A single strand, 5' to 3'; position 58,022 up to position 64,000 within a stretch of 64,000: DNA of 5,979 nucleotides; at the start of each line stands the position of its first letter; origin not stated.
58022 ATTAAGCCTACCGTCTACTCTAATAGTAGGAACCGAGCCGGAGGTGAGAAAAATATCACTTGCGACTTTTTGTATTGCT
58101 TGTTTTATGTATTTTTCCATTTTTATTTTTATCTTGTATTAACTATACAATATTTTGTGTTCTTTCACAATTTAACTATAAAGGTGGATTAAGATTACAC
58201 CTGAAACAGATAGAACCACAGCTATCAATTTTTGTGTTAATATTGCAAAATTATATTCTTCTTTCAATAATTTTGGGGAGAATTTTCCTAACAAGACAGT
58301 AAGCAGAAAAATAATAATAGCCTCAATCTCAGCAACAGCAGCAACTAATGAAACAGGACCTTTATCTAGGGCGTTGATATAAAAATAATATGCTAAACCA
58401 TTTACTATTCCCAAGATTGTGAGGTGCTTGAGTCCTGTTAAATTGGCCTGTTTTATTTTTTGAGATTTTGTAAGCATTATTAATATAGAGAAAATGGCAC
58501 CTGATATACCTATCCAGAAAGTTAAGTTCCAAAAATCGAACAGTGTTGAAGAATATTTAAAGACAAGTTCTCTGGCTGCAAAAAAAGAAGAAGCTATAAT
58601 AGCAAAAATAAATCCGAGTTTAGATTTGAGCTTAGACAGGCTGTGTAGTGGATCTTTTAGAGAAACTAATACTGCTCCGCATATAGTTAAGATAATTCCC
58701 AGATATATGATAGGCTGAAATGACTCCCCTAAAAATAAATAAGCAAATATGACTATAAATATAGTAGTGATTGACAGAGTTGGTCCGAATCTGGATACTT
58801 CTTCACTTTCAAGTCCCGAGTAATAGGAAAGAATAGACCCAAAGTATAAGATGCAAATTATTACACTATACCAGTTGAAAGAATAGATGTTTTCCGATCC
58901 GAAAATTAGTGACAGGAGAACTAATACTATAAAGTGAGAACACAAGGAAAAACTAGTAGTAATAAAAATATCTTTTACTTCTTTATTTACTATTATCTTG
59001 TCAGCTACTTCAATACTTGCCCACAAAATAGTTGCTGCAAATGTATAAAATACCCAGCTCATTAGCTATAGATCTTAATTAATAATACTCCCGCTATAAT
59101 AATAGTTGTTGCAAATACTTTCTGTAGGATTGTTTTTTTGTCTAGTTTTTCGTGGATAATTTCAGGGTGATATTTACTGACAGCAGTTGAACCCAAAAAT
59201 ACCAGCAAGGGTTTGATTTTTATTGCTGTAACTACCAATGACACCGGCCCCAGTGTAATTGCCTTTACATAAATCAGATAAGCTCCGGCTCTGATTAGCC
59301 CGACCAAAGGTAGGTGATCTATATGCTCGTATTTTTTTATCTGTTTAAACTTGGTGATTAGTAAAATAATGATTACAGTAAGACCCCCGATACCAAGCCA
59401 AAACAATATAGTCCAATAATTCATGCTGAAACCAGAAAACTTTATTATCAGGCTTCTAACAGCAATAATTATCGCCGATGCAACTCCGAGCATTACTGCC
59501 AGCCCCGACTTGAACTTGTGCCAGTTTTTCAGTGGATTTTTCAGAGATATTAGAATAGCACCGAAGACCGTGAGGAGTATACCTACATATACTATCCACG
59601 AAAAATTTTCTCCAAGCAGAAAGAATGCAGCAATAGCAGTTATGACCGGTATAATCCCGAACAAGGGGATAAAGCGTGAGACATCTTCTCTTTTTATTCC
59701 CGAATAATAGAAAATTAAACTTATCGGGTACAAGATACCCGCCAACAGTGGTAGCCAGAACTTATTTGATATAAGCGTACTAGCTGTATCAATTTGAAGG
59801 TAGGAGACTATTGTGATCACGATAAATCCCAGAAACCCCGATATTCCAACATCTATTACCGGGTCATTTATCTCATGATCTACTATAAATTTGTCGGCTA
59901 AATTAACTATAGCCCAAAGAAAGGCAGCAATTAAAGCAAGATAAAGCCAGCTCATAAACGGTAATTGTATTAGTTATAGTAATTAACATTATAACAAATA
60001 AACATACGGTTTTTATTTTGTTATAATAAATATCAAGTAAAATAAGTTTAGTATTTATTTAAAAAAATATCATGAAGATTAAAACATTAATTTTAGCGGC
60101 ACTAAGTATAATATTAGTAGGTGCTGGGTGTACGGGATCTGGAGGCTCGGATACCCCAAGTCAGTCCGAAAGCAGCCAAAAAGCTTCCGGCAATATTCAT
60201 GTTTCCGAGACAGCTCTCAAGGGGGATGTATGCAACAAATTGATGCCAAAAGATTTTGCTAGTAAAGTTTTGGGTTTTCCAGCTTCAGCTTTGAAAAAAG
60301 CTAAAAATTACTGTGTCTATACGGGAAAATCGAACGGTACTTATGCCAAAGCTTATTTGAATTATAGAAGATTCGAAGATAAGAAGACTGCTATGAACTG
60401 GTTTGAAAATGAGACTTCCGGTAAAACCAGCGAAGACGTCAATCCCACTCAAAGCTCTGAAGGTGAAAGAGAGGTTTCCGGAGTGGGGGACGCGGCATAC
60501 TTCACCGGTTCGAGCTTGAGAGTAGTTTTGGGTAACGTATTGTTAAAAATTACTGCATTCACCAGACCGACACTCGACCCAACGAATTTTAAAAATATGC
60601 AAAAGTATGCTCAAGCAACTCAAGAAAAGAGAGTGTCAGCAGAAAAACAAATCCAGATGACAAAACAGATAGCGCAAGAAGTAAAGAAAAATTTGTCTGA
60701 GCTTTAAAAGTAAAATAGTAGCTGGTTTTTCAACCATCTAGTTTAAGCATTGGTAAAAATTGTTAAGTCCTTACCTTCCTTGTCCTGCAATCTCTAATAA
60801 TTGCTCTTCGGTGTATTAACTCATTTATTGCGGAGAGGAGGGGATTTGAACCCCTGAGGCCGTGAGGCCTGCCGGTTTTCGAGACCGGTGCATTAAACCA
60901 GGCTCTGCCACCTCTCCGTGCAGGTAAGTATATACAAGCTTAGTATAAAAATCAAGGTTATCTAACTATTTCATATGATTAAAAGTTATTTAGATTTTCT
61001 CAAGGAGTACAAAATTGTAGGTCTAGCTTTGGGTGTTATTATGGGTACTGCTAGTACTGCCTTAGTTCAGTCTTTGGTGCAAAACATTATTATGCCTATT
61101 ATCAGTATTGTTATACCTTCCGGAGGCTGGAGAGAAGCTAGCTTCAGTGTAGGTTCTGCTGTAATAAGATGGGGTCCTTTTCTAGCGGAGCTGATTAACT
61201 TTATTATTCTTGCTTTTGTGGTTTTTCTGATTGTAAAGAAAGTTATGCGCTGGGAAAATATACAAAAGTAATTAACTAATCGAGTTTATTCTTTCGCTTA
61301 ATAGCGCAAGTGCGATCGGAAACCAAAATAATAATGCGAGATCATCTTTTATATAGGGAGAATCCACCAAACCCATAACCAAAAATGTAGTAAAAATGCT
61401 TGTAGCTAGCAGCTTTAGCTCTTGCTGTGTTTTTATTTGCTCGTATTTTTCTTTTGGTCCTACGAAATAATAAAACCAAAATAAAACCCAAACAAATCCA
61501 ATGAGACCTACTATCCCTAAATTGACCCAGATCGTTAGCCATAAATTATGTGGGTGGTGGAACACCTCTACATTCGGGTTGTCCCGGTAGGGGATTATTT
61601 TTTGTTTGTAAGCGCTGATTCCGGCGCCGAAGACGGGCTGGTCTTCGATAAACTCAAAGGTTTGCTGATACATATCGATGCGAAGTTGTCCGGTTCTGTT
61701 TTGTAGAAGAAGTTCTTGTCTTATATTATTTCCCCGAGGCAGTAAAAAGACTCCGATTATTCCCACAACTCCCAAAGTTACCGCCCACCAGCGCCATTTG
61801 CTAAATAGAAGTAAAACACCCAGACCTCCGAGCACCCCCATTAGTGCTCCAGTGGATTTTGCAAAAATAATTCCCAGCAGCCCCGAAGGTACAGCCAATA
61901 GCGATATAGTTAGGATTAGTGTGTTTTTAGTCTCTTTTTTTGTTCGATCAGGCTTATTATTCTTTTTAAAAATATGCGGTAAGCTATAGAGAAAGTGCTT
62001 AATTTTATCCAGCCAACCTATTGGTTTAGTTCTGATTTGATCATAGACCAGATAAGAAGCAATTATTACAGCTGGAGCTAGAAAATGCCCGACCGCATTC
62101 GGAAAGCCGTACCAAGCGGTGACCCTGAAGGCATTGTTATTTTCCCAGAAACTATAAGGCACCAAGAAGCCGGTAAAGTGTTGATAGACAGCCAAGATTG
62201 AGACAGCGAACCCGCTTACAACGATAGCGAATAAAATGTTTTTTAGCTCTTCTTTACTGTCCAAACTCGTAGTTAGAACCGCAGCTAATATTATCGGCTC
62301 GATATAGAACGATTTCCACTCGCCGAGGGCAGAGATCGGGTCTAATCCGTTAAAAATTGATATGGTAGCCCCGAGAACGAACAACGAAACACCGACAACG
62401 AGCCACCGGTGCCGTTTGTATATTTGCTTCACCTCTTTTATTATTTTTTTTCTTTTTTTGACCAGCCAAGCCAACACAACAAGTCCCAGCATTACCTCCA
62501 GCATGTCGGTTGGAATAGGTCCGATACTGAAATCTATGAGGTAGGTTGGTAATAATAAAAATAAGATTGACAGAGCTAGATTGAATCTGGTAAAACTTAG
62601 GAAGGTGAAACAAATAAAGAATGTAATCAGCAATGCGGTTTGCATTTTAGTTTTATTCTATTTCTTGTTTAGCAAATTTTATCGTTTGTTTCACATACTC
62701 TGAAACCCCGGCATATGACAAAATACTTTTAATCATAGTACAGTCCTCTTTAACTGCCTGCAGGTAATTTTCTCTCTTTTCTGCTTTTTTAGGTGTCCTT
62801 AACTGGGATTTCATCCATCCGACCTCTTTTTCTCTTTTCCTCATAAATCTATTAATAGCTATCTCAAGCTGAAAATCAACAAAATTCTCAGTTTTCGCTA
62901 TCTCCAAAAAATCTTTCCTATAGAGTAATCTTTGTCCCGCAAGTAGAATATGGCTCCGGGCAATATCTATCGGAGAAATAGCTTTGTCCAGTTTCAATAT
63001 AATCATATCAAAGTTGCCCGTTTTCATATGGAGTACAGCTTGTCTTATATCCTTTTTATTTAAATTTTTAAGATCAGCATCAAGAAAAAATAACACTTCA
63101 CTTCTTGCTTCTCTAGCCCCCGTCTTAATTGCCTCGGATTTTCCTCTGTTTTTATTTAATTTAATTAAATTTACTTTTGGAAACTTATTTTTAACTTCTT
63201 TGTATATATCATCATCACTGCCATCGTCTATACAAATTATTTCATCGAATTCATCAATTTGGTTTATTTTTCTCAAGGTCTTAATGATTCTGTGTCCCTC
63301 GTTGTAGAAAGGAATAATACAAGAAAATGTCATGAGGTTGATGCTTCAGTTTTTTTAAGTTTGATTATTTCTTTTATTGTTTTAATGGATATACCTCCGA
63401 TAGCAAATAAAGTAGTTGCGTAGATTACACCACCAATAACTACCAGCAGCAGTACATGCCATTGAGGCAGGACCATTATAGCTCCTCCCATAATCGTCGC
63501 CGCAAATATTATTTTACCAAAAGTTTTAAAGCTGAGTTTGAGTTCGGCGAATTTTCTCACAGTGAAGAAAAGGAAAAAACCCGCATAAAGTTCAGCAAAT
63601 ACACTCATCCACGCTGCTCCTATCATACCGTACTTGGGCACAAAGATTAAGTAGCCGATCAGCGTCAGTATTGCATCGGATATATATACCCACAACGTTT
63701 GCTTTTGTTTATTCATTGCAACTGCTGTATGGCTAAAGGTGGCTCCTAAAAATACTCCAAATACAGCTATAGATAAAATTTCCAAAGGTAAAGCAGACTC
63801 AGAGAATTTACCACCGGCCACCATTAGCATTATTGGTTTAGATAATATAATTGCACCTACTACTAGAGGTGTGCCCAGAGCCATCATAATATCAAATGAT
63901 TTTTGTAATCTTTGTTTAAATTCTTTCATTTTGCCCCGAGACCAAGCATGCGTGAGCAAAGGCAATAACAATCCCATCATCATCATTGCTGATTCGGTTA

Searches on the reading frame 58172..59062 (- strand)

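Call 33: search_protein_families(library=pfam, proteins=[window:58172-59062:-], max_evalue=0.00001)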
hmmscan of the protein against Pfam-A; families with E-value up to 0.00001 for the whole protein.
window:58172-59062:- (296 aa): 1 family
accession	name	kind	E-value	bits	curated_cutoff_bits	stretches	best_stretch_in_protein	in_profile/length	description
PF00892.27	EamA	-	7.2e-22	78.6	28.2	2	2-134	2-134/135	EamA-like transporter family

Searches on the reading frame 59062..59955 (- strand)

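Call 81: search_protein_families(library=pfam, proteins=[window:59062-59955:-], max_evalue=0.0001)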
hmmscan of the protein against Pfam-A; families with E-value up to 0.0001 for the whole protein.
window:59062-59955:- (297 aa): 1 family
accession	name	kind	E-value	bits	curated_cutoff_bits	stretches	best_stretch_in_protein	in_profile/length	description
PF00892.27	EamA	-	2.4e-20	73.6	28.2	1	2-137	2-134/135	EamA-like transporter family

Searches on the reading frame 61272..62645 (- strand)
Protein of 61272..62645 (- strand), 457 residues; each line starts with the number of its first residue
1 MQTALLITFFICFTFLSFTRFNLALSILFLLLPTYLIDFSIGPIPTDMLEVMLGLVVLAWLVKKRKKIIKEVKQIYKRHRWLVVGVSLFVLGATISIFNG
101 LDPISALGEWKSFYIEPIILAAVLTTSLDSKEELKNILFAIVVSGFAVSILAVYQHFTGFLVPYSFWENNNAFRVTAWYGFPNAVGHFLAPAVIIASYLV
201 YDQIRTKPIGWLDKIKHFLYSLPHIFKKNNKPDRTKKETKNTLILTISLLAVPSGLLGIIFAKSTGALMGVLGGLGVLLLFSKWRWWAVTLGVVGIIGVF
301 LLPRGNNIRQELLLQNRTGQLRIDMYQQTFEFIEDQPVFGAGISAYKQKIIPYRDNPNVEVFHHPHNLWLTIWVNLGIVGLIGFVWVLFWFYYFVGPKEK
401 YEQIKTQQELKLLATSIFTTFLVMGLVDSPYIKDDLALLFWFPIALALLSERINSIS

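Call 81: search_protein_families(library=pfam, proteins=[window:61272-62645:-], max_evalue=0.0001)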
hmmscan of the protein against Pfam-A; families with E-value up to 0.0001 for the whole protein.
window:61272-62645:- (457 aa): 1 family
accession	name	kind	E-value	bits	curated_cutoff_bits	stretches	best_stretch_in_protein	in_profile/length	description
PF04932.20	Wzy_C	-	3.5e-21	76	31.7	1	256-385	7-149/149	O-Antigen ligase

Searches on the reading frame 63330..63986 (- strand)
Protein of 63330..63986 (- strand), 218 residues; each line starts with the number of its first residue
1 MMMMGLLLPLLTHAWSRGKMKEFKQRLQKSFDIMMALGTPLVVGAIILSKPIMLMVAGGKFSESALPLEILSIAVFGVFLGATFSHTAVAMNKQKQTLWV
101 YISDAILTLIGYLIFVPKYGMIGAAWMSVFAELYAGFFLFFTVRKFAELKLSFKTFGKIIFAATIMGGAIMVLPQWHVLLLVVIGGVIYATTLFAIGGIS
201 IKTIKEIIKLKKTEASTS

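Call 81: search_protein_families(library=pfam, proteins=[window:63330-63986:-], max_evalue=0.0001)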
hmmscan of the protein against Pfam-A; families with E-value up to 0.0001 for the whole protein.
window:63330-63986:- (218 aa): 1 family
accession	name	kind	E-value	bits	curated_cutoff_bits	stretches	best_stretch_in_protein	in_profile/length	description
PF03023.19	MurJ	-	2.2e-05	23.7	27.4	1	3-175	253-434/451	Lipid II flippase MurJ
